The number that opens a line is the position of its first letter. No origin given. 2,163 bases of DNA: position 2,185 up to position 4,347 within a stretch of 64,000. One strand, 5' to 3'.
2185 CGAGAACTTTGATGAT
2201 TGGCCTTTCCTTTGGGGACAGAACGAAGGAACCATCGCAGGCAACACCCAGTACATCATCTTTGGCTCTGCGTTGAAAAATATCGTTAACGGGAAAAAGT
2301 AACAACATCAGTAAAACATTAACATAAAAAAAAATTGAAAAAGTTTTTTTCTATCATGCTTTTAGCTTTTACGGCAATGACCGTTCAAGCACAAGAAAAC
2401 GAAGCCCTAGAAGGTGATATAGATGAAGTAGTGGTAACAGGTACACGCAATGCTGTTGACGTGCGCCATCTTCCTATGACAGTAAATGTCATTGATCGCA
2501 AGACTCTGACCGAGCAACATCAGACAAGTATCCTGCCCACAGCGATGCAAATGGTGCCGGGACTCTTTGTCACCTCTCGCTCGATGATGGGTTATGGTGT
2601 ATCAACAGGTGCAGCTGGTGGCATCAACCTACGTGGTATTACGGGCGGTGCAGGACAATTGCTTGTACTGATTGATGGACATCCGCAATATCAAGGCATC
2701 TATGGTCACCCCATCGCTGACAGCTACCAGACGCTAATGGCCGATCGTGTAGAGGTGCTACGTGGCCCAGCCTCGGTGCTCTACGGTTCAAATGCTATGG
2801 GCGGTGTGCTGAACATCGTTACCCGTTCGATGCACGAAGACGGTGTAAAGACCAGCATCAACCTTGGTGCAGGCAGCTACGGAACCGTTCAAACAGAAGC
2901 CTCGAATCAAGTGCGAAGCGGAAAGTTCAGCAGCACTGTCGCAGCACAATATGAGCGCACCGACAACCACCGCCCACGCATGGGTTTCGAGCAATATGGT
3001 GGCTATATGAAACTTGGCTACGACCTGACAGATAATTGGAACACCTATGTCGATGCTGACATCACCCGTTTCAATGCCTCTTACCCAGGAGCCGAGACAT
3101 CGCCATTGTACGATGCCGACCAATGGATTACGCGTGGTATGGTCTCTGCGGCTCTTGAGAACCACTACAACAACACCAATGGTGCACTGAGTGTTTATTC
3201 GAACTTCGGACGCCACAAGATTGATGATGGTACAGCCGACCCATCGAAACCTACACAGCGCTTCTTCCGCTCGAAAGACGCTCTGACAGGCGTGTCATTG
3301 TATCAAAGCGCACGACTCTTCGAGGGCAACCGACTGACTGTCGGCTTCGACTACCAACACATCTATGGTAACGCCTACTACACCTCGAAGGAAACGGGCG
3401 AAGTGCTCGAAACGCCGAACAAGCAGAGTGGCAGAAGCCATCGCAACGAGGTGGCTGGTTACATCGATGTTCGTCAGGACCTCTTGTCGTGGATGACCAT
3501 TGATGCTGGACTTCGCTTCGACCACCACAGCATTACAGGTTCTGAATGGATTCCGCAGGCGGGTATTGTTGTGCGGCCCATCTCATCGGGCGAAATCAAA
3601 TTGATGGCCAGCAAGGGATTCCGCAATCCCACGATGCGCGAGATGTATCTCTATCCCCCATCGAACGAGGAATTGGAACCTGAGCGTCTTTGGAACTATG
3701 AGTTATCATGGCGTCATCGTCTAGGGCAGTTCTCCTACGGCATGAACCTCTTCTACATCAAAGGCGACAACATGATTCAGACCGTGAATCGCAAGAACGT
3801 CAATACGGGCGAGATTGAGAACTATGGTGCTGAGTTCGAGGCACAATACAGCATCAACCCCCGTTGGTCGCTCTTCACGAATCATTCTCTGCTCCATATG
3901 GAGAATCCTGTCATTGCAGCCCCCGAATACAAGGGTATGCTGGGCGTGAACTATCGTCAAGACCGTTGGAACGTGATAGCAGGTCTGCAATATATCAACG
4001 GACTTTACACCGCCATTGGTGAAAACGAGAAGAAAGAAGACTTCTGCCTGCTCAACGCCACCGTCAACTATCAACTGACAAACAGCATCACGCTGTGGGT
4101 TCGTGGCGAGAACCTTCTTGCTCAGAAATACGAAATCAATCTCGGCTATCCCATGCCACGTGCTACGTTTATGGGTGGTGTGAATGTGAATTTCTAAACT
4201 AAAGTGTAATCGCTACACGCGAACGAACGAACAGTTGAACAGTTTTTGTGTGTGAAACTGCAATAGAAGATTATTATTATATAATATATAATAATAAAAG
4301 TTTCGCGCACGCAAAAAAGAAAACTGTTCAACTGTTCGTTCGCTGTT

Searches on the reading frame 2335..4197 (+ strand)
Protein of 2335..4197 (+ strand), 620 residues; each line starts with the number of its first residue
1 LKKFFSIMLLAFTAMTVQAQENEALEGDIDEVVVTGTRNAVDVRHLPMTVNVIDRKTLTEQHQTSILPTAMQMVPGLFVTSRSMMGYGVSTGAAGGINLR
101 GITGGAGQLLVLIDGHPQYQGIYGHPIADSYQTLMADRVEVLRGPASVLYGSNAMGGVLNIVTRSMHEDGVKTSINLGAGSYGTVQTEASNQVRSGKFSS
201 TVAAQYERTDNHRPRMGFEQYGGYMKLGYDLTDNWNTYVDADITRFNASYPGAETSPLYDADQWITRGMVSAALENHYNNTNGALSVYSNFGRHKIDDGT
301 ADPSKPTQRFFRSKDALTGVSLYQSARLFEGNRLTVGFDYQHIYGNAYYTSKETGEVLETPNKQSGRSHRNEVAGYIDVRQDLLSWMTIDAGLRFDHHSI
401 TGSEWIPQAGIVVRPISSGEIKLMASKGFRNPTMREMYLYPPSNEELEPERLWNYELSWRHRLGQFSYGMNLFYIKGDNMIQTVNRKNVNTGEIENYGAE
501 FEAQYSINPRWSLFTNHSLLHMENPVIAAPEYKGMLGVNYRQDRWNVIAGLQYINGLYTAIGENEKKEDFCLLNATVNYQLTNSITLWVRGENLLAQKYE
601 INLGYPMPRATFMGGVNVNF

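Call 12: search_protein_families(library=pfam, proteins=[window:2335-4197:+])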
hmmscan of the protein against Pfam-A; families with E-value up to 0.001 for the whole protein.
window:2335-4197:+ (620 aa): 4 families
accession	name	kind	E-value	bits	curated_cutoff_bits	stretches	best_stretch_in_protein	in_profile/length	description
PF00593.30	TonB_dep_Rec_b-barrel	-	1.1e-39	138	27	1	229-594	15-436/436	TonB dependent receptor-like, beta-barrel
PF07715.20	Plug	-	3.7e-21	76.1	23.9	1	43-158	2-107/107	TonB-dependent Receptor Plug Domain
PF06629.18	MipA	-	8.4e-05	23.3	24.2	0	208-265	157-212/221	MltA-interacting protein MipA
PF14905.12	OMP_b-brl_3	-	8.7e-05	22.2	27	0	443-547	209-314/408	Outer membrane protein beta-barrel family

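Call 15: find_encoding_contigs(protein=window:2335-4197:+, flank=3000, max_places=10)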
Protein window:2335-4197:+ (620 aa): no gene with exactly this product is on record in the collection.

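Call 47: find_homologous_proteins(query=window:2335-4197:+, max_evalue=1e-100)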
Query window:2335-4197:+ (620 aa): 7998 proteins with E <= 1e-100 among 8000 candidates; the best 120 are listed.
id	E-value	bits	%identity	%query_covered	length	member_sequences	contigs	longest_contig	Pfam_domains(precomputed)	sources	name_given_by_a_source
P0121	0.0e+0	1412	100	99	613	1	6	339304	PF07715.21,PF00593.31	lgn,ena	-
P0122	0.0e+0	1318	92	100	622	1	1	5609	PF07715.21,PF06629.19,PF00593.31,PF14905.13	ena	-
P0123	0.0e+0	1317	92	100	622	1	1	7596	PF07715.21,PF00593.31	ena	-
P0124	0.0e+0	1317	91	100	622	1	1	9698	PF07715.21,PF06629.19,PF00593.31,PF14905.13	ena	-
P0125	0.0e+0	1312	91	100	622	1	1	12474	PF07715.21,PF06629.19,PF00593.31,PF14905.13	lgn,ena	-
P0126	0.0e+0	1310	91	100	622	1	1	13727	PF07715.21,PF06629.19,PF00593.31,PF14905.13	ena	-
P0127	0.0e+0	1309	91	100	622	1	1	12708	PF07715.21,PF00593.31,PF14905.13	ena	-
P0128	0.0e+0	1307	91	100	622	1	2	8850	PF07715.21,PF06629.19,PF00593.31,PF14905.13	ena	-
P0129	0.0e+0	1305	91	100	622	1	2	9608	PF07715.21,PF06629.19,PF00593.31,PF14905.13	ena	-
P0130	0.0e+0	1305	91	100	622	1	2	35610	PF07715.21,PF06629.19,PF00593.31,PF14905.13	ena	-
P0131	0.0e+0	1303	90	100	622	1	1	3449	PF07715.21,PF06629.19,PF00593.31,PF14905.13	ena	-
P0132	0.0e+0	1302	91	100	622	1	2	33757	PF07715.21,PF06629.19,PF00593.31,PF14905.13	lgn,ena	-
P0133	0.0e+0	1301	91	100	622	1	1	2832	PF07715.21,PF06629.19,PF00593.31,PF14905.13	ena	-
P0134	0.0e+0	1301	90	100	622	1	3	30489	PF07715.21,PF06629.19,PF00593.31,PF14905.13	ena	-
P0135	0.0e+0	1299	91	100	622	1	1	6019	PF07715.21,PF06629.19,PF00593.31,PF14905.13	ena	-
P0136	0.0e+0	1298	91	100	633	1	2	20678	PF07715.21,PF06629.19,PF00593.31,PF14905.13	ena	-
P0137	0.0e+0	1298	90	100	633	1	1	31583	PF07715.21,PF06629.19,PF00593.31,PF14905.13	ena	-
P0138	0.0e+0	1298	90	100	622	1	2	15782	PF07715.21,PF06629.19,PF00593.31,PF14905.13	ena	-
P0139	0.0e+0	1297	90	100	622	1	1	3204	PF07715.21,PF06629.19,PF00593.31,PF14905.13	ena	-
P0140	0.0e+0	1295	92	98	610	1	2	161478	PF07715.21,PF06629.19,PF00593.31,PF14905.13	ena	-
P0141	0.0e+0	1293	92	98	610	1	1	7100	PF07715.21,PF06629.19,PF00593.31,PF14905.13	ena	-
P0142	0.0e+0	1293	90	100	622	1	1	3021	PF07715.21,PF06629.19,PF00593.31,PF14905.13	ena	-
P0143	0.0e+0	1291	90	100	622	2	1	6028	PF07715.21,PF06629.19,PF00593.31,PF14905.13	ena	-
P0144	0.0e+0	1291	90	100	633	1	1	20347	PF07715.21,PF06629.19,PF00593.31,PF14905.13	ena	-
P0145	0.0e+0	1290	90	100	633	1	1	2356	PF07715.21,PF06629.19,PF00593.31,PF14905.13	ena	-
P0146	0.0e+0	1289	92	98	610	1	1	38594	PF07715.21,PF06629.19,PF00593.31,PF14905.13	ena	-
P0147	0.0e+0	1288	91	98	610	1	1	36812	PF07715.21,PF06629.19,PF00593.31,PF14905.13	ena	-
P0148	0.0e+0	1200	81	100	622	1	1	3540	PF07715.21,PF06629.19,PF00593.31,PF14905.13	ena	-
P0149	0.0e+0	1195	81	100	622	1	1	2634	PF07715.21,PF06629.19,PF00593.31,PF14905.13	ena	-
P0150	0.0e+0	1194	83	99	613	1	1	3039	PF07715.21,PF06629.19,PF00593.31,PF14905.13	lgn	-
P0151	0.0e+0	1192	82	100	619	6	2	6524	PF07715.21,PF00593.31,PF14905.13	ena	-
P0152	0.0e+0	1192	82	100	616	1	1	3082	PF07715.21,PF06629.19,PF00593.31,PF14905.13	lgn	-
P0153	0.0e+0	1190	82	100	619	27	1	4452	PF07715.21,PF00593.31,PF14905.13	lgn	-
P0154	0.0e+0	1181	81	99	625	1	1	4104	PF07715.21,PF00593.31,PF14905.13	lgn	-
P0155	0.0e+0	1180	81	99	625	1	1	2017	PF07715.21,PF00593.31,PF14905.13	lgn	-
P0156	0.0e+0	1179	81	99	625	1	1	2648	PF07715.21,PF00593.31,PF14905.13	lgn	-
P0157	0.0e+0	1179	80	100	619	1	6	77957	PF07715.21,PF06629.19,PF00593.31,PF14905.13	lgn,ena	-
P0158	0.0e+0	1178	81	99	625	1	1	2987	PF07715.21,PF00593.31,PF14905.13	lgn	-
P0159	0.0e+0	1178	81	99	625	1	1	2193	PF07715.21,PF00593.31,PF14905.13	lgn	-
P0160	0.0e+0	1178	81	99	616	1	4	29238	PF07715.21,PF00593.31,PF14905.13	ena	-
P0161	0.0e+0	1178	84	95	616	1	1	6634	PF07715.21,PF06629.19,PF00593.31,PF14905.13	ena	-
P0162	0.0e+0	1178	81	99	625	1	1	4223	PF07715.21,PF00593.31,PF14905.13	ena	-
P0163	0.0e+0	1177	81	99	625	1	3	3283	PF07715.21,PF00593.31,PF14905.13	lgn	-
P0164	0.0e+0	1177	81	99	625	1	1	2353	PF07715.21,PF00593.31,PF14905.13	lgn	-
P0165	0.0e+0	1177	81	100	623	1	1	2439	PF07715.21,PF00593.31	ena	-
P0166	0.0e+0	1176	81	99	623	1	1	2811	PF07715.21,PF00593.31,PF14905.13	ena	-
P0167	0.0e+0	1176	81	99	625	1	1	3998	PF07715.21,PF00593.31,PF14905.13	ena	-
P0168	0.0e+0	1176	81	99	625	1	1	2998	PF07715.21,PF00593.31,PF14905.13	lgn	-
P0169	0.0e+0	1176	83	95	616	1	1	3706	PF07715.21,PF06629.19,PF00593.31,PF14905.13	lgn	-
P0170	0.0e+0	1176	82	100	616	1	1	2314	PF07715.21,PF00593.31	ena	-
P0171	0.0e+0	1176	80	100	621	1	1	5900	PF07715.21,PF00593.31,PF14905.13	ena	-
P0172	0.0e+0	1176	81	100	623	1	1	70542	PF07715.21,PF00593.31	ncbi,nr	ncbi:MAG: TonB-dependent receptor [Prevotella sp.]|nr:TonB-dependent receptor [Prevotella sp.]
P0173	0.0e+0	1175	81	99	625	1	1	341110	PF07715.21,PF00593.31,PF14905.13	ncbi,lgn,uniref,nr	ncbi:iron complex outermembrane recepter protein [Segatella bryantii]|uniref:TonB-dependent receptor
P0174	0.0e+0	1175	82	100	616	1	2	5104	PF07715.21,PF00593.31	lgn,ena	-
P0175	0.0e+0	1175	81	99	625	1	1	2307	PF07715.21,PF00593.31,PF14905.13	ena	-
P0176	0.0e+0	1175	80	99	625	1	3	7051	PF07715.21,PF00593.31,PF14905.13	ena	-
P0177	0.0e+0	1175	81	99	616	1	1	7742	PF07715.21,PF00593.31,PF14905.13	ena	-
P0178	0.0e+0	1175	81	99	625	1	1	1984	PF07715.21,PF00593.31,PF14905.13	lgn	-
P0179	0.0e+0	1174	81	99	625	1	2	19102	PF07715.21,PF00593.31,PF14905.13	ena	-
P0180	0.0e+0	1174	81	99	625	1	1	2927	PF07715.21,PF00593.31,PF14905.13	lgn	-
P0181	0.0e+0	1174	80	100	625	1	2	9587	PF07715.21,PF00593.31,PF14905.13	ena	-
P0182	0.0e+0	1174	81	99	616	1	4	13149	PF07715.21,PF00593.31,PF14905.13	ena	-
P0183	0.0e+0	1173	80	100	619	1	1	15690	PF07715.21,PF00593.31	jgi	-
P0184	0.0e+0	1173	81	99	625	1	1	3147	PF07715.21,PF00593.31,PF14905.13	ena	-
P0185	0.0e+0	1173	80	99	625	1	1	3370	PF07715.21,PF00593.31,PF14905.13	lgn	-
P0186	0.0e+0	1173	81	99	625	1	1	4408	PF07715.21,PF00593.31,PF14905.13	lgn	-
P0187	0.0e+0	1172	79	100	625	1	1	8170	PF07715.21,PF06629.19,PF00593.31,PF14905.13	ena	-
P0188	0.0e+0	1172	81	100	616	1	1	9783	PF07715.21,PF06629.19,PF00593.31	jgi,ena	-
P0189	0.0e+0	1172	82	98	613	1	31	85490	PF07715.21,PF00593.31,PF14905.13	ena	-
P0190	0.0e+0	1172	82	98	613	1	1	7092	PF07715.21,PF00593.31,PF14905.13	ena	-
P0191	0.0e+0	1172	80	100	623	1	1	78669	PF07715.21,PF00593.31,PF14905.13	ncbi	ncbi:MAG: TonB-dependent receptor plug domain-containing protein [Phocaeicola plebeius]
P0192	0.0e+0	1172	80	100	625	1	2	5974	PF07715.21,PF06629.19,PF00593.31,PF14905.13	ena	-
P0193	0.0e+0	1172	81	99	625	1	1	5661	PF07715.21,PF06629.19,PF00593.31,PF14905.13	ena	-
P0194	0.0e+0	1172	79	100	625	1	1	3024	PF07715.21,PF00593.31,PF14905.13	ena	-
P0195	0.0e+0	1171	80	100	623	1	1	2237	PF07715.21,PF00593.31,PF14905.13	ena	-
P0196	0.0e+0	1171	80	99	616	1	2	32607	PF07715.21,PF00593.31,PF14905.13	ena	-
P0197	0.0e+0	1171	82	98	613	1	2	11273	PF07715.21,PF00593.31,PF14905.13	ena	-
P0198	0.0e+0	1170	81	99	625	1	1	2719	PF07715.21,PF06629.19,PF00593.31,PF14905.13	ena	-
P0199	0.0e+0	1170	83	95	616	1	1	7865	PF07715.21,PF06629.19,PF00593.31,PF14905.13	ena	-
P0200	0.0e+0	1170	80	99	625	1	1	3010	PF07715.21,PF00593.31,PF14905.13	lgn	-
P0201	0.0e+0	1170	80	100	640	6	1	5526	PF07715.21,PF00593.31,PF14905.13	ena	-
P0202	0.0e+0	1170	80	100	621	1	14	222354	PF07715.21,PF00593.31,PF14905.13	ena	-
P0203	0.0e+0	1170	80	100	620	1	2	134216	PF07715.21,PF00593.31,PF14905.13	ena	-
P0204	0.0e+0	1170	80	100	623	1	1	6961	PF07715.21,PF00593.31,PF14905.13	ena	-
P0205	0.0e+0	1170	80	100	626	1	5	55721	PF07715.21,PF00593.31,PF14905.13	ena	-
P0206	0.0e+0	1170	82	96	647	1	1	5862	PF07715.21,PF00593.31,PF14905.13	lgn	-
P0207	0.0e+0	1169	80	100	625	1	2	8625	PF07715.21,PF06629.19,PF00593.31,PF14905.13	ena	-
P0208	0.0e+0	1169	82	96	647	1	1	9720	PF07715.21,PF00593.31,PF14905.13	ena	-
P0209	0.0e+0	1169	82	96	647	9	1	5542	PF07715.21,PF00593.31,PF14905.13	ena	-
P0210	0.0e+0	1168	82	96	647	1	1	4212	PF07715.21,PF00593.31,PF14905.13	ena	-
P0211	0.0e+0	1168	82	96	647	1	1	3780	PF07715.21,PF00593.31,PF14905.13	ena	-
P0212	0.0e+0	1168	83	95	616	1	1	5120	PF07715.21,PF06629.19,PF00593.31,PF14905.13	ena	-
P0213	0.0e+0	1168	79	100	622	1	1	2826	PF07715.21,PF00593.31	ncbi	-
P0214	0.0e+0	1168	80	99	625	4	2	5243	PF07715.21,PF06629.19,PF00593.31,PF14905.13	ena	-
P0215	0.0e+0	1168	82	96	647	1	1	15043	PF07715.21,PF00593.31,PF14905.13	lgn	-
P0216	0.0e+0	1168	82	96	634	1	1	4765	PF07715.21,PF00593.31,PF14905.13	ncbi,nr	ncbi:MAG: TonB-dependent receptor [Prevotella sp.]|nr:TonB-dependent receptor [Prevotella sp.]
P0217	0.0e+0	1168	82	96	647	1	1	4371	PF07715.21,PF00593.31,PF14905.13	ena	-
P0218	0.0e+0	1168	82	96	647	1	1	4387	PF07715.21,PF00593.31,PF14905.13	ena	-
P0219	0.0e+0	1168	80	100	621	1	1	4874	PF07715.21,PF00593.31,PF14905.13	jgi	-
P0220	0.0e+0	1167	82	96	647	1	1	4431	PF07715.21,PF00593.31,PF14905.13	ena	-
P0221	0.0e+0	1167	83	95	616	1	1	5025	PF07715.21,PF00593.31,PF14905.13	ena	-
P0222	0.0e+0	1167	80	100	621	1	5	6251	PF07715.21,PF00593.31,PF14905.13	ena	-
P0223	0.0e+0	1167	82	96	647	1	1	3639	PF07715.21,PF00593.31,PF14905.13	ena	-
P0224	0.0e+0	1167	81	99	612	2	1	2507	PF07715.21,PF00593.31,PF14905.13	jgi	-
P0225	0.0e+0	1167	82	96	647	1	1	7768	PF07715.21,PF00593.31,PF14905.13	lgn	-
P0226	0.0e+0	1167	82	96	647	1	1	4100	PF07715.21,PF00593.31,PF14905.13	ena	-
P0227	0.0e+0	1167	83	98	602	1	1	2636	PF07715.21,PF00593.31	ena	-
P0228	0.0e+0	1167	82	96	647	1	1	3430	PF07715.21,PF00593.31,PF14905.13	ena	-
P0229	0.0e+0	1167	82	95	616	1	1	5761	PF07715.21,PF06629.19,PF00593.31,PF14905.13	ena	-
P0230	0.0e+0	1167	81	99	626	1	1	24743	PF07715.21,PF00593.31,PF14905.13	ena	-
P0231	0.0e+0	1166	83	95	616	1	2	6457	PF07715.21,PF06629.19,PF00593.31,PF14905.13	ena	-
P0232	0.0e+0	1166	82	96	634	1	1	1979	PF07715.21,PF00593.31,PF14905.13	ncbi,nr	ncbi:MAG: TonB-dependent receptor [Prevotella sp.]|nr:TonB-dependent receptor [Prevotella sp.]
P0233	0.0e+0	1166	83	95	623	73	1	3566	PF07715.21,PF06629.19,PF00593.31,PF14905.13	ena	-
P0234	0.0e+0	1166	82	96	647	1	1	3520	PF07715.21,PF00593.31,PF14905.13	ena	-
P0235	0.0e+0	1166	82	96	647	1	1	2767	PF07715.21,PF00593.31,PF14905.13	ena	-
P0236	0.0e+0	1166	81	98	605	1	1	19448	PF07715.21,PF00593.31,PF14905.13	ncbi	-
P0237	0.0e+0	1166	82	96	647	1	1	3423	PF07715.21,PF00593.31,PF14905.13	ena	-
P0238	0.0e+0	1166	82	96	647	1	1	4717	PF07715.21,PF00593.31,PF14905.13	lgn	-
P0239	0.0e+0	1166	82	96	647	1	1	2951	PF07715.21,PF00593.31,PF14905.13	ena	-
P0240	0.0e+0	1166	81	99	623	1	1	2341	PF07715.21,PF00593.31,PF14905.13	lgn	-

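Call 48: find_encoding_contigs(protein=P0140, flank=3000, max_places=3)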
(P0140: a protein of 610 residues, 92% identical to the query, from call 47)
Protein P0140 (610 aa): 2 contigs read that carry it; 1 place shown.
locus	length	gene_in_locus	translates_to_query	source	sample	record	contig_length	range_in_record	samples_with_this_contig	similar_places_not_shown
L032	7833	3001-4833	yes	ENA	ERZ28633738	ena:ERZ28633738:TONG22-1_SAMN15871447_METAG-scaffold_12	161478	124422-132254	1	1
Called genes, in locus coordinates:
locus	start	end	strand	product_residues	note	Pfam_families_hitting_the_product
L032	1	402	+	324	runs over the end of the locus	PF01408:GFO_IDH_MocA, PF22725:GFO_IDH_MocA_C3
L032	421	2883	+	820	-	PF02927:CelD_N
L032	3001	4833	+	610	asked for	PF07715:Plug, PF06629:MipA (faint), PF00593:TonB_dep_Rec_b-barrel, PF14905:OMP_b-brl_3 (faint)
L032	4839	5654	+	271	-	PF00135:COesterase, PF20434:BD-FAE, PF07859:Abhydrolase_3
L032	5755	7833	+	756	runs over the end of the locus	PF00933:Glyco_hydro_3, PF01915:Glyco_hydro_3_C, PF14310:Fn3-like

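Call 49: find_encoding_contigs(protein=P0130, flank=3000, max_places=3)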
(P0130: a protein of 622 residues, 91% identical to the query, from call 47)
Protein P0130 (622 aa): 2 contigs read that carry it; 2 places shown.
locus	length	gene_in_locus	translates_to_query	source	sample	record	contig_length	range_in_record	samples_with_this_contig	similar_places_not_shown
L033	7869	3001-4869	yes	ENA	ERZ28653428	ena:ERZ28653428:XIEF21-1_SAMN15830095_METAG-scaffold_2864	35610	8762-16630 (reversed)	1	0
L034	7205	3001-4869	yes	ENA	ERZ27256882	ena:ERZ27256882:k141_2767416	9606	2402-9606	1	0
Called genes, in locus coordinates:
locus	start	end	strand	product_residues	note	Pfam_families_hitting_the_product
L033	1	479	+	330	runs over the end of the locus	PF01408:GFO_IDH_MocA, PF22725:GFO_IDH_MocA_C3, PF02894:GFO_IDH_MocA_C (weak)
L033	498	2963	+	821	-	PF02927:CelD_N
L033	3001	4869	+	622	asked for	PF07715:Plug, PF06629:MipA (faint), PF14905:OMP_b-brl_3 (faint), PF00593:TonB_dep_Rec_b-barrel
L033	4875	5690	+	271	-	PF00135:COesterase, PF20434:BD-FAE, PF07859:Abhydrolase_3, PF12697:Abhydrolase_6 (faint)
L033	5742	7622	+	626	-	PF28584:GH_cat, PF27250:SSO3021_2nd, PF28585:GH_C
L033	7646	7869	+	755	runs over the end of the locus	PF00933:Glyco_hydro_3, PF01915:Glyco_hydro_3_C, PF14310:Fn3-like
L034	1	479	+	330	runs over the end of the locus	PF01408:GFO_IDH_MocA, PF22725:GFO_IDH_MocA_C3, PF02894:GFO_IDH_MocA_C (weak)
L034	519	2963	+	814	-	PF02927:CelD_N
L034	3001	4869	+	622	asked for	PF07715:Plug, PF06629:MipA (faint), PF14905:OMP_b-brl_3 (faint), PF00593:TonB_dep_Rec_b-barrel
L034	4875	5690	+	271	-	PF00135:COesterase, PF20434:BD-FAE, PF07859:Abhydrolase_3, PF12697:Abhydrolase_6 (faint)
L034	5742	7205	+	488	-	?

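Call 50: find_encoding_contigs(protein=P0173, flank=3000, max_places=2)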
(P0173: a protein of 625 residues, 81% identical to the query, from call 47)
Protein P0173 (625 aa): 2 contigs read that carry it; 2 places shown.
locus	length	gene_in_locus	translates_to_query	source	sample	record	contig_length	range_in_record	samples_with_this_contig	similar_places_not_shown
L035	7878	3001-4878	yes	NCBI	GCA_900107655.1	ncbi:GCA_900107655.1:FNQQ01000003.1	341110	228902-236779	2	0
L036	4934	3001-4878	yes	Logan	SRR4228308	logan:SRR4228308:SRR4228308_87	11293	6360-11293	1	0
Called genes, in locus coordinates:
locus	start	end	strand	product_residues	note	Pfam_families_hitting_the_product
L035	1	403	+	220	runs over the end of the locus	PF13707:RloB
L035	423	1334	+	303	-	PF14253:AbiH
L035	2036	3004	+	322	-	PF04015:DUF362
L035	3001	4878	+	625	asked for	PF07715:Plug, PF00593:TonB_dep_Rec_b-barrel, PF14905:OMP_b-brl_3 (faint)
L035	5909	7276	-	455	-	PF13173:AAA_14, PF13635:DUF4143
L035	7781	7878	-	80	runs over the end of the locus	-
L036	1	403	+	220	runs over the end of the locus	PF13707:RloB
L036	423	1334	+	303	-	PF14253:AbiH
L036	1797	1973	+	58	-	-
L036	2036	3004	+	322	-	PF04015:DUF362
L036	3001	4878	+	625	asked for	PF07715:Plug, PF00593:TonB_dep_Rec_b-barrel, PF14905:OMP_b-brl_3 (faint)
